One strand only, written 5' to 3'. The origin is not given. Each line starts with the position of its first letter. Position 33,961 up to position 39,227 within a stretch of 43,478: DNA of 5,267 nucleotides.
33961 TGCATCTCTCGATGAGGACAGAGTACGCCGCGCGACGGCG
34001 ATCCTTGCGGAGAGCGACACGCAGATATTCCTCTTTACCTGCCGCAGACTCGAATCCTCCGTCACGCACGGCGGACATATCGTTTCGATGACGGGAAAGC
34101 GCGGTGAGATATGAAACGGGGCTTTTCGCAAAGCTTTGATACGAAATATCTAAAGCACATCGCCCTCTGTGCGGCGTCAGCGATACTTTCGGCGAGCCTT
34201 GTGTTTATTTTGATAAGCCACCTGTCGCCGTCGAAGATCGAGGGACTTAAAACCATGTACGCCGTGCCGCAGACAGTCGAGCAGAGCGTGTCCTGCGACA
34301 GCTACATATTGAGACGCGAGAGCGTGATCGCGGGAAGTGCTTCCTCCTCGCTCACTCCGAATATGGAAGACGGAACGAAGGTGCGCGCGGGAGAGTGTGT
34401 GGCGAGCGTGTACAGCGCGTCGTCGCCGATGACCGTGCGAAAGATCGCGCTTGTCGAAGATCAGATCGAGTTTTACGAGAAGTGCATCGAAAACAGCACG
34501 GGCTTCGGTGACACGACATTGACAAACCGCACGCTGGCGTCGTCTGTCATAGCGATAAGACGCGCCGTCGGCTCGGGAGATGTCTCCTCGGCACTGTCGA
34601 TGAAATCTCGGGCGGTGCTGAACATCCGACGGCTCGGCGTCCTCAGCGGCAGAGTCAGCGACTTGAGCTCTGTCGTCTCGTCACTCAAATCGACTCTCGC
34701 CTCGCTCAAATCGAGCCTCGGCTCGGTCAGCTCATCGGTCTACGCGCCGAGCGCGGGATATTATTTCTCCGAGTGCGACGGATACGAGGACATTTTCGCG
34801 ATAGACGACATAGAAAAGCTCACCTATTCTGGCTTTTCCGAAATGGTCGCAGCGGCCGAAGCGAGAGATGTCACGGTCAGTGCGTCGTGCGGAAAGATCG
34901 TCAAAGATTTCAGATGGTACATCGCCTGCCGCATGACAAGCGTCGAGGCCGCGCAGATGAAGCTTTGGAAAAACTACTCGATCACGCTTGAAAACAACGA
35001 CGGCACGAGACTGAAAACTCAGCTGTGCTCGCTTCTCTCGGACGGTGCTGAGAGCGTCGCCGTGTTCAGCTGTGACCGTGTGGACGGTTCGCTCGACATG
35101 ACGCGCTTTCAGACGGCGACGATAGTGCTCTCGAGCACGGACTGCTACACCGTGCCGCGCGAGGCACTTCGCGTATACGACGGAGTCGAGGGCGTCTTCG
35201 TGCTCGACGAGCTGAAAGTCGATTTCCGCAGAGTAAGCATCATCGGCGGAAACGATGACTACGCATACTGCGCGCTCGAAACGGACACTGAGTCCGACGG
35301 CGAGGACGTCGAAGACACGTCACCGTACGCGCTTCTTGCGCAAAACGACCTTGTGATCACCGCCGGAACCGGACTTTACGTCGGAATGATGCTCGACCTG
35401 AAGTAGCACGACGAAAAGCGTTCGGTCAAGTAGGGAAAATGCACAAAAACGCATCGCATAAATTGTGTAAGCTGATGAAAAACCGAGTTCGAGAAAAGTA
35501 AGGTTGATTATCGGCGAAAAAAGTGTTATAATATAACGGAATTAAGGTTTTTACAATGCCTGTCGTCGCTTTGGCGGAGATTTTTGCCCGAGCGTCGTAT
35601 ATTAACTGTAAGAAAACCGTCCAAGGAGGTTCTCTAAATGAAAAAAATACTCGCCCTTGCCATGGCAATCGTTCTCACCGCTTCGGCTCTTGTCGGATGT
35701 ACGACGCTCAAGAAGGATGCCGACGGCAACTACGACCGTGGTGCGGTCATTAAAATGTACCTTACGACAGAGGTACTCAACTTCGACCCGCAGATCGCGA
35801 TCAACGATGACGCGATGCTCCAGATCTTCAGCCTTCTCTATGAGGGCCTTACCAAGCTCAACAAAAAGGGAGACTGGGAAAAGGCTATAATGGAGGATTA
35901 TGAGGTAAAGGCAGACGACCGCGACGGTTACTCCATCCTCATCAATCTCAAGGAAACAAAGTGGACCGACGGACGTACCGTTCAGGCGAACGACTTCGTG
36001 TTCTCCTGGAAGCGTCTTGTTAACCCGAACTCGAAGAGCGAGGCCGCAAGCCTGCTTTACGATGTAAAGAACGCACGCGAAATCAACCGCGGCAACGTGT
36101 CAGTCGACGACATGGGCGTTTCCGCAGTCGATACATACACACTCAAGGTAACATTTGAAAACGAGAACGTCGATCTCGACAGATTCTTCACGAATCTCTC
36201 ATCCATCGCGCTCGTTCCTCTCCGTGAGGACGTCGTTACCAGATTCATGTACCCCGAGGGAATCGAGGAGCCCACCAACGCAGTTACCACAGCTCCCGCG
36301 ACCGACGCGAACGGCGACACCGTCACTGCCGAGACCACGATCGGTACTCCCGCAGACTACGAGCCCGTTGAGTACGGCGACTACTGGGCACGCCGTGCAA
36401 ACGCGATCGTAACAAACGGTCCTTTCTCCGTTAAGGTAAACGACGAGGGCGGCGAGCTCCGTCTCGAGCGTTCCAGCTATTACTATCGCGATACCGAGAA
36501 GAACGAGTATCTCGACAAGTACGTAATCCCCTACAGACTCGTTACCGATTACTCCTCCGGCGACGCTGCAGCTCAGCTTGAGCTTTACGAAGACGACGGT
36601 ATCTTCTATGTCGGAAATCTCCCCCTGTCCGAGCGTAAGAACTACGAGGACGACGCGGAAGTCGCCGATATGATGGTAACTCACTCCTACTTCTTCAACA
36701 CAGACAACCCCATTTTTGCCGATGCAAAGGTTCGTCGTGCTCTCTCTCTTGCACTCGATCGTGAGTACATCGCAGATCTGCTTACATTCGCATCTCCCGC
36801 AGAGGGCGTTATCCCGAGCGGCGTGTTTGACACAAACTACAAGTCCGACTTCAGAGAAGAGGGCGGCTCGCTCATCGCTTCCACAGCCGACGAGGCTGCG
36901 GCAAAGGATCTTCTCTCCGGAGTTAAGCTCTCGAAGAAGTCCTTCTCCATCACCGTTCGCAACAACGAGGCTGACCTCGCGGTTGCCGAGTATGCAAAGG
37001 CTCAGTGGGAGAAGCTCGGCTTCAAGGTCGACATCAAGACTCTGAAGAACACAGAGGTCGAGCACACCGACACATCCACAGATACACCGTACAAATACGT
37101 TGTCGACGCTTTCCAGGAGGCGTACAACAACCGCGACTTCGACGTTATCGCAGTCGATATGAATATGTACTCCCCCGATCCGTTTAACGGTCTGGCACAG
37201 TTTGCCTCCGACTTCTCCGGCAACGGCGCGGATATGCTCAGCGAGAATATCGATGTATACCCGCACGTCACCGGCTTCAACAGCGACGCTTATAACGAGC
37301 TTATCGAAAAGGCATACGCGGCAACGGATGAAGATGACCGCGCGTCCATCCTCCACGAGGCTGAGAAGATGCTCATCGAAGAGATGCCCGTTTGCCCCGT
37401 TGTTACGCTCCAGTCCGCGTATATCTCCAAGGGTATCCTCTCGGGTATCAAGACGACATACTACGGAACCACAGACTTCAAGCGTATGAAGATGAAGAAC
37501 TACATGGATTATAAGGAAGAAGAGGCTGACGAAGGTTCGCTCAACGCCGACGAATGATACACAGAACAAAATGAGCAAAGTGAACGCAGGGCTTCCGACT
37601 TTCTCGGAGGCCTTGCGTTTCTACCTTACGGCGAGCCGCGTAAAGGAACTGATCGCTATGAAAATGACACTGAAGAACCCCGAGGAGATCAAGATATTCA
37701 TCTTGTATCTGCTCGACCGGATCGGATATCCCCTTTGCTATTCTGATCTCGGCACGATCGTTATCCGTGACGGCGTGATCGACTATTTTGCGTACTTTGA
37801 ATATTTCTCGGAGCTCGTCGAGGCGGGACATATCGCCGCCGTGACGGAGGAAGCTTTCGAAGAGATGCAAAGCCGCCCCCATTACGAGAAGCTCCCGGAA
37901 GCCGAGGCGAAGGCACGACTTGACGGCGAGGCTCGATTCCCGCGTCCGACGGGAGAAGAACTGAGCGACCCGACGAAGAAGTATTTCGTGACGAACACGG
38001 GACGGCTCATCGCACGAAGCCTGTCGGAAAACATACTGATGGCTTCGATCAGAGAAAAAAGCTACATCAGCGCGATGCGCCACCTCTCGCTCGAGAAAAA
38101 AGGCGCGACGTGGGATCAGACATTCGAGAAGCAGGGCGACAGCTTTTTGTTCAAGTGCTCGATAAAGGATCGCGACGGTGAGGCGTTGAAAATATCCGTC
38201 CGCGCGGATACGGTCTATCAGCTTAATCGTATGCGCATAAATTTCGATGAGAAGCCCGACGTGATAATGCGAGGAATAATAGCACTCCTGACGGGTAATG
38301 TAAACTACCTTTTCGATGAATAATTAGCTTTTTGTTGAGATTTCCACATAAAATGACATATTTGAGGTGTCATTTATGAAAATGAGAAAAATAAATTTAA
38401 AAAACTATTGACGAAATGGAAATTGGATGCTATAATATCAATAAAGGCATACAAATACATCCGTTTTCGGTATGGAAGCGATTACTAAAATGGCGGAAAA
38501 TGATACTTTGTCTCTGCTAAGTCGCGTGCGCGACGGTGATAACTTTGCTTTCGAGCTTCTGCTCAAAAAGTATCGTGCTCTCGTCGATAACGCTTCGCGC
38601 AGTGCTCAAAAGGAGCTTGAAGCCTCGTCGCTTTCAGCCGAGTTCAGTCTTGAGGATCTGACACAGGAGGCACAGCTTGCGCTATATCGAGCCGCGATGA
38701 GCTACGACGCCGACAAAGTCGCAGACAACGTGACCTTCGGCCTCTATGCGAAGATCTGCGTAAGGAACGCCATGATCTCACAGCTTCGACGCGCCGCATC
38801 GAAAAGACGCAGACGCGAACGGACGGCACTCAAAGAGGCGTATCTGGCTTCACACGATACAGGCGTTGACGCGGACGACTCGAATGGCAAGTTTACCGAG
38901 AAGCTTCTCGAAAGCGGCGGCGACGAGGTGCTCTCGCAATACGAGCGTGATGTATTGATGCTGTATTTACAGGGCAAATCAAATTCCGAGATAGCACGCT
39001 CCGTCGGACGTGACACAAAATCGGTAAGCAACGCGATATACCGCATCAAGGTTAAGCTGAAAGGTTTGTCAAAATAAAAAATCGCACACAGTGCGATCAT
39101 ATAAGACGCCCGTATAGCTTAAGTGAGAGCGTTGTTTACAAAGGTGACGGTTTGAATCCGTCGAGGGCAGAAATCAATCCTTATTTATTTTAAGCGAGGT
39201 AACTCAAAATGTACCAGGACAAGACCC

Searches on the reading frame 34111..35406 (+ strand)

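Call 48: search_protein_families(library=pfam, proteins=[window:34111-35406:+], max_evalue=0.0001)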
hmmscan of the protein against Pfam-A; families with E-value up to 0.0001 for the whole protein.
window:34111-35406:+ (431 aa): 1 family
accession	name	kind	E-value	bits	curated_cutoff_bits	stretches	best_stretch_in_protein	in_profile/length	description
PF12700.13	HlyD_2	-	2.9e-30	105.8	25.1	1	44-395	38-392/416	HlyD family secretion protein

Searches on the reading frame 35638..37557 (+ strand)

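Call 48: search_protein_families(library=pfam, proteins=[window:35638-37557:+], max_evalue=0.0001)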
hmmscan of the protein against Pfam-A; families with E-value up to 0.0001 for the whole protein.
window:35638-37557:+ (639 aa): 1 family
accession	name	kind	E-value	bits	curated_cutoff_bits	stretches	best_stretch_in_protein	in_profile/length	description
PF00496.27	SBP_bac_5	-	1.1e-49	169.9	32.4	1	95-527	14-365/368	Bacterial extracellular solute-binding proteins, family 5 Middle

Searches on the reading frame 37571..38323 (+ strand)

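Call 48: search_protein_families(library=pfam, proteins=[window:37571-38323:+], max_evalue=0.0001)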
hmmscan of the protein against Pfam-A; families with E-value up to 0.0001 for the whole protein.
window:37571-38323:+ (250 aa): 1 family
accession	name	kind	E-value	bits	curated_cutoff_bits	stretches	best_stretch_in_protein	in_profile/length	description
PF14277.12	DUF4364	-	2.5e-23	83.1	26.9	2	40-93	1-54/162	Domain of unknown function (DUF4364)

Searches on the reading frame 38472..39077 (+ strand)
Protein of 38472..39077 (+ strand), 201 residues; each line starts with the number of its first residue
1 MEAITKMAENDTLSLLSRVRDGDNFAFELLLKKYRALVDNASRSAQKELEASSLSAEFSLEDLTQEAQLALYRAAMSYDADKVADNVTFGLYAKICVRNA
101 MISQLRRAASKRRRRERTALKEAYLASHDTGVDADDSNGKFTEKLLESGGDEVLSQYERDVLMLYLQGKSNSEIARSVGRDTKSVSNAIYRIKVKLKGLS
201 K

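Call 48: search_protein_families(library=pfam, proteins=[window:38472-39077:+], max_evalue=0.0001)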
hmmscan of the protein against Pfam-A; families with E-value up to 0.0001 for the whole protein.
window:38472-39077:+ (201 aa): 4 families
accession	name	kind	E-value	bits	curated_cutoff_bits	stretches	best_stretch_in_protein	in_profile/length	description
PF04542.20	Sigma70_r2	-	1e-07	32.1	24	1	58-109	21-69/71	Sigma-70 region 2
PF08281.18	Sigma70_r4_2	-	4.3e-07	29.9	25.7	1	154-196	11-54/54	Sigma-70, region 4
PF00196.25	GerE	-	8.6e-07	28.9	23.5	1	153-197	2-46/57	Bacterial regulatory proteins, luxR family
PF07638.17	Sigma70_ECF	-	2.8e-05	24.5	21.1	1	14-186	6-169/185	ECF sigma factor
